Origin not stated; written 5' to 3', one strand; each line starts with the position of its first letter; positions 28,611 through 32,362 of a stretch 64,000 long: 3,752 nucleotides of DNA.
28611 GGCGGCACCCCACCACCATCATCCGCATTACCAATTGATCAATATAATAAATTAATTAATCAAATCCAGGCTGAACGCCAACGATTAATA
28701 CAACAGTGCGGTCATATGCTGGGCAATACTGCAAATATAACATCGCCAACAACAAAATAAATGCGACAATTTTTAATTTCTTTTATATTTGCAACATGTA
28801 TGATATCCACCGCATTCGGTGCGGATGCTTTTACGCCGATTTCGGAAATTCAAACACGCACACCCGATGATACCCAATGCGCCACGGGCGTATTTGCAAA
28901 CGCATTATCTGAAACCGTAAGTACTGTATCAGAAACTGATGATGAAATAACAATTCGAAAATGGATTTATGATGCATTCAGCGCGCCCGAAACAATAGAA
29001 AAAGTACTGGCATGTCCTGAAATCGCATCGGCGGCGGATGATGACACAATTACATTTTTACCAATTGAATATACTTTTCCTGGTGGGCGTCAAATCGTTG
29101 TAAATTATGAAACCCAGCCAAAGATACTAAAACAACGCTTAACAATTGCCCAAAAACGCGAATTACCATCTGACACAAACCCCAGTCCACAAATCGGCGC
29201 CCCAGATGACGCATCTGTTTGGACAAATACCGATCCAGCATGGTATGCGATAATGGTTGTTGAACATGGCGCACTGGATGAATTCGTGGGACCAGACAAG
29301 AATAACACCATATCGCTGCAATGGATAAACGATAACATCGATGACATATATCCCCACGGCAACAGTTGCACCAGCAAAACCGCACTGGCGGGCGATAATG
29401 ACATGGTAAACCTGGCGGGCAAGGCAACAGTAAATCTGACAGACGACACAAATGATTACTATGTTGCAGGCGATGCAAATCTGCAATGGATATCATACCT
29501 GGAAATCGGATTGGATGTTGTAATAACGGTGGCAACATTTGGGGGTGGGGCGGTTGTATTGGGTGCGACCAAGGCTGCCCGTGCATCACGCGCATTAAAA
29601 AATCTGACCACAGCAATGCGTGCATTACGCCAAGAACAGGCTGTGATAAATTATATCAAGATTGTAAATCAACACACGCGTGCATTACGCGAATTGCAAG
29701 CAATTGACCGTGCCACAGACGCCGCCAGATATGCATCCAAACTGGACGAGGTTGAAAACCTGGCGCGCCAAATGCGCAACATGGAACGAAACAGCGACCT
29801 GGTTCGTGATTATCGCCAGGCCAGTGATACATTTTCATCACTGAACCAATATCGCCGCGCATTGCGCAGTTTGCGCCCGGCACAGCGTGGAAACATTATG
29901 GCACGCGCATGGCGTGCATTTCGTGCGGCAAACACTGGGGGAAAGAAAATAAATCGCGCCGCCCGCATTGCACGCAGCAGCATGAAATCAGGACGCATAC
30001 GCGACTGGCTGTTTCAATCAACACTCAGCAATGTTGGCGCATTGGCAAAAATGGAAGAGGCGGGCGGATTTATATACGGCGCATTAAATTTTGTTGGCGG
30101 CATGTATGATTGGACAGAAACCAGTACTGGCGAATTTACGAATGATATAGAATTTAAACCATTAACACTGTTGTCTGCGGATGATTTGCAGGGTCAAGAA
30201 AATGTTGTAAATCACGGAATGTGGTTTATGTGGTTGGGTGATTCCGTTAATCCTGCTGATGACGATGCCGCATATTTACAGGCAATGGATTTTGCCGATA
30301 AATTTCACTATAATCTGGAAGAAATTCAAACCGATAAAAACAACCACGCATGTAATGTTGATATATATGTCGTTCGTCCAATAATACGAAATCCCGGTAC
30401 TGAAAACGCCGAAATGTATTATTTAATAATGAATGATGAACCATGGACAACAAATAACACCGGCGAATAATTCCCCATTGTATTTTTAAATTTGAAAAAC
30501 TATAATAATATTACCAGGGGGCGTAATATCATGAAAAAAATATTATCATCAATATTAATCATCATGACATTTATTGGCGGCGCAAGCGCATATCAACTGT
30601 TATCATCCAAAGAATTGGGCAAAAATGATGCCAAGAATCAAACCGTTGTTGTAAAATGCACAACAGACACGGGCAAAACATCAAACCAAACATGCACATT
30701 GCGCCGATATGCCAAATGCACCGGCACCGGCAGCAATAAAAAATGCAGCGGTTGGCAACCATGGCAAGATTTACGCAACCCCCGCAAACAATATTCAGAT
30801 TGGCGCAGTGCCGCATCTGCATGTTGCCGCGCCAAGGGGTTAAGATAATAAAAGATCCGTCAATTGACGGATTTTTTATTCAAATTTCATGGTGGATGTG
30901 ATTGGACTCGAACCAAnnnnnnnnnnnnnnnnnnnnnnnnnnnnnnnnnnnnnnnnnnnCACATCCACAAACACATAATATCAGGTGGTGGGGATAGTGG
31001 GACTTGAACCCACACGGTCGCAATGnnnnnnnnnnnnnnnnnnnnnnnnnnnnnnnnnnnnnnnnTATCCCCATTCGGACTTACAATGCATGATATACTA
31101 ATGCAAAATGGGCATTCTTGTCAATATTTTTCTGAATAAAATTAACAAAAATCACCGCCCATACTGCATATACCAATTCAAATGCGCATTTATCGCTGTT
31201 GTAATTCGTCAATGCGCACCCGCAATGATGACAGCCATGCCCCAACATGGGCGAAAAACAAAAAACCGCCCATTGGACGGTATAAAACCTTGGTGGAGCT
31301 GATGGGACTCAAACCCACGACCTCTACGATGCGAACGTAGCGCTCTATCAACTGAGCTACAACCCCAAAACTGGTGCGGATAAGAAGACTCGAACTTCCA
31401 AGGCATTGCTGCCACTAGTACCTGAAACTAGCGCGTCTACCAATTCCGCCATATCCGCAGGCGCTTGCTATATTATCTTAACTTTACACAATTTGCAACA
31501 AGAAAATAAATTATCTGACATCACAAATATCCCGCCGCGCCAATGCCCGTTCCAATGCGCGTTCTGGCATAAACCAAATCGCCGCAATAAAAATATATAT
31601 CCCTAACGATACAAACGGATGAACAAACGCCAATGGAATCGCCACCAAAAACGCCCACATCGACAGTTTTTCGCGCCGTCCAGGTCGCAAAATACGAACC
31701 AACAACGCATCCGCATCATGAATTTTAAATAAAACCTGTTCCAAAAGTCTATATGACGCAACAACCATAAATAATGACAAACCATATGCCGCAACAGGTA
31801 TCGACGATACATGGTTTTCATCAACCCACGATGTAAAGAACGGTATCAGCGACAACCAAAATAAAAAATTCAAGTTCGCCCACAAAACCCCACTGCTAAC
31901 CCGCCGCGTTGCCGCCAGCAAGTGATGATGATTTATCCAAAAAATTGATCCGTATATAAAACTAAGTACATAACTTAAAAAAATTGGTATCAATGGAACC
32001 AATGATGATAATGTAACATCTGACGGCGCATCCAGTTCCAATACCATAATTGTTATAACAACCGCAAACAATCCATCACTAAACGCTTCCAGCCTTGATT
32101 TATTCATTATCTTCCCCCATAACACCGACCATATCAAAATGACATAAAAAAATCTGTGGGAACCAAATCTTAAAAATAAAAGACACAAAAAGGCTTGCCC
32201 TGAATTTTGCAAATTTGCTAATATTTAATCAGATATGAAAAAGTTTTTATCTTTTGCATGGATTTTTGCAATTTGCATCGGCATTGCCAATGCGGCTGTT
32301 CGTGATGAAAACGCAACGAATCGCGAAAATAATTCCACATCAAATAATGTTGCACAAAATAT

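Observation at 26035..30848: Prepilin-peptidase-led operon of four translationally coupled secreted proteins with no recognisable domains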

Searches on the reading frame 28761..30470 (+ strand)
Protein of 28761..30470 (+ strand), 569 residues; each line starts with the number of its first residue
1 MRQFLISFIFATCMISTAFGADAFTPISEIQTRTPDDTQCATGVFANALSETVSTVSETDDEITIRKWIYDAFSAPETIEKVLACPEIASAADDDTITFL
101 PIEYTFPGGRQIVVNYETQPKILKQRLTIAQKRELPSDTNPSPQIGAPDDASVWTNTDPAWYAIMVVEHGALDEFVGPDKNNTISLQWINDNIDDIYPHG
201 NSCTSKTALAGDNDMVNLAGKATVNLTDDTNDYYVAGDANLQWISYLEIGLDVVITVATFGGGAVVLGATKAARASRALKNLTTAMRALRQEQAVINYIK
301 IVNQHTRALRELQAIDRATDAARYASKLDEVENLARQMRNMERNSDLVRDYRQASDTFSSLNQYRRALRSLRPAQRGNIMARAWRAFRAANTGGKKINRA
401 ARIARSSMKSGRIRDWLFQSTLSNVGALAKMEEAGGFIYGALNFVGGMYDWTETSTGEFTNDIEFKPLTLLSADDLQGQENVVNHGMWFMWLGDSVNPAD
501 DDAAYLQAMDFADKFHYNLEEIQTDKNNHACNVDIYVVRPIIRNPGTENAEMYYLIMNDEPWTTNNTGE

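Call 3: search_protein_families(library=pfam, proteins=[window:28761-30470:+], max_evalue=0.1)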
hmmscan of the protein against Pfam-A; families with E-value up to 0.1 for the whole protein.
window:28761-30470:+ (569 aa): 1 family
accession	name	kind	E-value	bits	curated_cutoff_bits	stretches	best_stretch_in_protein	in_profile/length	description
PF11300.13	DUF3102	-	0.076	13.7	24.4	0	477-529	33-83/129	Protein of unknown function (DUF3102)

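Call 20: search_protein_families(library=ncbifam, proteins=[window:28761-30470:+], max_evalue=0.1)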
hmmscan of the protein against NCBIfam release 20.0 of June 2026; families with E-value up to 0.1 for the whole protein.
window:28761-30470:+ (569 aa): 0 families

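Call 24: find_homologous_proteins(query=window:28761-30470:+, max_evalue=0.001)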
Query window:28761-30470:+ (569 aa): 844 proteins with E <= 0.001 among 8000 candidates; the best 120 are listed.
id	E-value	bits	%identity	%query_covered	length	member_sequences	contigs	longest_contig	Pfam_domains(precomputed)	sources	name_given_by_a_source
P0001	0.0e+0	1291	100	100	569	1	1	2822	-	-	-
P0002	0.0e+0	1252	96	100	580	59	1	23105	-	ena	-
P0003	0.0e+0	1248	97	99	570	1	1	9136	-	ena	-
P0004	0.0e+0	1183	94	96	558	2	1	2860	-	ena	-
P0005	0.0e+0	1116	84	100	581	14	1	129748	-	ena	-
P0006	0.0e+0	1072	84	96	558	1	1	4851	-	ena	-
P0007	0.0e+0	1043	80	100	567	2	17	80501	-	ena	-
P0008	0.0e+0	1035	81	96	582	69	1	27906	-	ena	-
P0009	3.6e-290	981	76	100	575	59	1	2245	-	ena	-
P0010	1.5e-273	926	73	95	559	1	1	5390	-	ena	-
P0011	2.1e-273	926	72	97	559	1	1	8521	-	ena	-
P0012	2.7e-273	925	72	97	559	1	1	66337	-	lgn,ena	-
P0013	2.9e-273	925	72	97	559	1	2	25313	-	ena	-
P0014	3.2e-273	925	72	97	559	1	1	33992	-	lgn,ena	-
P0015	3.8e-273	925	72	97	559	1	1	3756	-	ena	-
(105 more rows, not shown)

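Call 96: find_related_loci(query=window:28761-30470:+, collection=genome_contigs, flank=500)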
Query window:28761-30470:+ (569 aa) in genome_contigs; peptide patterns used: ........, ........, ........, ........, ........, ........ (x = any residue, [..] = any of these).
126 stretches matched a pattern; 111 encode a relative of the query (tblastn E <= 1e-3); the best 80 are kept; 80 distinct loci.
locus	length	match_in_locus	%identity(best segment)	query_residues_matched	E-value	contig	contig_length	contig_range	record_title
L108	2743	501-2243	84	1-569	0e+0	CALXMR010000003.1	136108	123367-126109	MAG: uncultured Alphaproteobacteria bacterium isolate BRZ_MA__bin39 genome assembly, contig: BRZ_MA__NODE_145_length_136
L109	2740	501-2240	91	1-569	0e+0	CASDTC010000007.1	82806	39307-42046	uncultured proteobacterium isolate T11_L1_319319_idba_bin.126 genome assembly, contig: T11_L1_319319_idba_bin.126.fa_sca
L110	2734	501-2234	78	1-569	0e+0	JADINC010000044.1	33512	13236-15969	MAG: Candidatus Enterousia avistercoris isolate 8207 D5M67__C242727_L33512_SRR9113728, whole genome shotgun sequence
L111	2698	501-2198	71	1-564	0e+0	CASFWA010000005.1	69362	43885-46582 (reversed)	uncultured proteobacterium isolate A86_L4_360360_idba_bin.28 genome assembly, contig: A86_L4_360360_idba_bin.28.fa_scaff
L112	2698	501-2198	71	1-564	0e+0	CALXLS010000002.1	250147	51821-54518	MAG: uncultured Alphaproteobacteria bacterium isolate BRZ_DL__bin85 genome assembly, contig: BRZ_DL__NODE_35_length_2501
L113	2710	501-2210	69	1-569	0e+0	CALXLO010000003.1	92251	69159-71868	MAG: uncultured Alphaproteobacteria bacterium isolate BRZ_DB__bin25 genome assembly, contig: BRZ_DB__NODE_214_length_922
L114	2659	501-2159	71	1-564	0e+0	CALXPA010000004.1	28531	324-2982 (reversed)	MAG: uncultured Alphaproteobacteria bacterium isolate BRZ_SB__bin57 genome assembly, contig: BRZ_SB__NODE_2368_length_28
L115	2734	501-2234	70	1-567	0e+0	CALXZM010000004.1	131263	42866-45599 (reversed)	MAG: uncultured Alphaproteobacteria bacterium isolate BRZ_LB__bin18 genome assembly, contig: BRZ_LB__NODE_140_length_131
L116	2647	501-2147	71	19-569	0e+0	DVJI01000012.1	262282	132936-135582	MAG TPA_asm: Candidatus Enterousia intestinigallinarum isolate ChiGjej3B3-5194 ChiGjej3B3M5__C728095_L262282_SRR6323341,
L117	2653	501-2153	68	15-567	0e+0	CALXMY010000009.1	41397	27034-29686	MAG: uncultured Alphaproteobacteria bacterium isolate BRZ_RP__bin67 genome assembly, contig: BRZ_RP__NODE_1237_length_41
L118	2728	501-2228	64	1-564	0e+0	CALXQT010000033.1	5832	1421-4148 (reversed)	MAG: uncultured Alphaproteobacteria bacterium isolate E20__bin73 genome assembly, contig: E20__k127_8844685, whole genom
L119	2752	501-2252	68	1-565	0e+0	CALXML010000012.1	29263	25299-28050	MAG: uncultured Alphaproteobacteria bacterium isolate BRZ_KL__bin36 genome assembly, contig: BRZ_KL__NODE_1514_length_29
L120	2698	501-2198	68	1-567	0e+0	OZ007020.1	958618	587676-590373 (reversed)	MAG: uncultured Alphaproteobacteria bacterium isolate 6730_HET_VAC_contig_11916_metaflye_circ MAG genome assembly, chrom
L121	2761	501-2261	65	1-567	0e+0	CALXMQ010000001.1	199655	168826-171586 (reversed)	MAG: uncultured Alphaproteobacteria bacterium isolate BRZ_KT__bin2 genome assembly, contig: BRZ_KT__NODE_12_length_19965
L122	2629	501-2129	66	23-564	0e+0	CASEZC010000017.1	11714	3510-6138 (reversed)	uncultured proteobacterium isolate Batch6_idba_bin.201 genome assembly, contig: Batch6_idba_bin.201.fa_k87_8579874, whol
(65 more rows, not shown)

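Call 100: search_protein_families(library=phrogs, proteins=[window:28761-30470:+], max_evalue=0.01)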
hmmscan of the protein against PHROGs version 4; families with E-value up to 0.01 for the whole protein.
window:28761-30470:+ (569 aa): 0 families

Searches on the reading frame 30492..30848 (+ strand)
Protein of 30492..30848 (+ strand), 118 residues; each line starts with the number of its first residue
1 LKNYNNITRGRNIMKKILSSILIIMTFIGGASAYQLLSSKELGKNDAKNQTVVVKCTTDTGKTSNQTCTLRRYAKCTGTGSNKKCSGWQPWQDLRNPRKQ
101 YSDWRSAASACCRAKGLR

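Call 3: search_protein_families(library=pfam, proteins=[window:30492-30848:+], max_evalue=0.1)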
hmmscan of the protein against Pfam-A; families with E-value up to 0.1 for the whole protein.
window:30492-30848:+ (118 aa): 0 families

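Call 20: search_protein_families(library=ncbifam, proteins=[window:30531-30848:+], max_evalue=0.1)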
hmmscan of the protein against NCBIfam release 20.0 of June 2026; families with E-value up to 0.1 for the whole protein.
window:30531-30848:+ (105 aa): 0 families

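Call 100: search_protein_families(library=phrogs, proteins=[window:30531-30848:+], max_evalue=0.01)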
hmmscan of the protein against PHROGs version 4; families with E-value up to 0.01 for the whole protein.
window:30531-30848:+ (105 aa): 0 families

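Call 101: find_homologous_proteins(query=window:30531-30848:+, max_evalue=0.001)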
Query window:30531-30848:+ (105 aa): 381 proteins with E <= 0.001 among 384 candidates; the best 120 are listed.
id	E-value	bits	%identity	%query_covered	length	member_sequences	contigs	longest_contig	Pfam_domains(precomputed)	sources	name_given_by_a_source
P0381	2.0e-63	228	99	100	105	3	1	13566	-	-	-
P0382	4.9e-63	227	98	100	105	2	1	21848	-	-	-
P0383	8.7e-63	226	98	100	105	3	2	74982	-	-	-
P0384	1.5e-61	222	95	100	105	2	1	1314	-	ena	-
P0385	8.0e-61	220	96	100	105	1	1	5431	-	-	-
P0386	1.8e-54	200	85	100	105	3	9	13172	-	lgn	-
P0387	6.3e-54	198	84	100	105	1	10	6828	-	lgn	-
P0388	8.1e-54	198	83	100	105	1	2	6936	-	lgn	-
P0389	1.6e-53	197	82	100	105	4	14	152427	-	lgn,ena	-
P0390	1.8e-53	197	84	100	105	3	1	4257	-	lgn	-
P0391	3.8e-53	195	83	100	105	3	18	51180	-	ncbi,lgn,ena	-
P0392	6.7e-53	195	82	100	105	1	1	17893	-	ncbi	-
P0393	9.9e-53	194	84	100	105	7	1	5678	-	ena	-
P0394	2.6e-52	193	82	100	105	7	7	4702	-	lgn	-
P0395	4.9e-52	192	83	100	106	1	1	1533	-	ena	-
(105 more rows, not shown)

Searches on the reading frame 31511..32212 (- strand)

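Call 3: search_protein_families(library=pfam, proteins=[window:31511-32212:-], max_evalue=0.1)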
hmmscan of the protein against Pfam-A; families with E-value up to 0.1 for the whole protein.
window:31511-32212:- (233 aa): 1 family
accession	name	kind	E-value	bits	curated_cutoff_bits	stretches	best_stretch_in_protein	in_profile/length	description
PF06736.16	TMEM175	-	1.4e-26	93.2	25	1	40-124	1-88/88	Endosomal/lysosomal potassium channel TMEM175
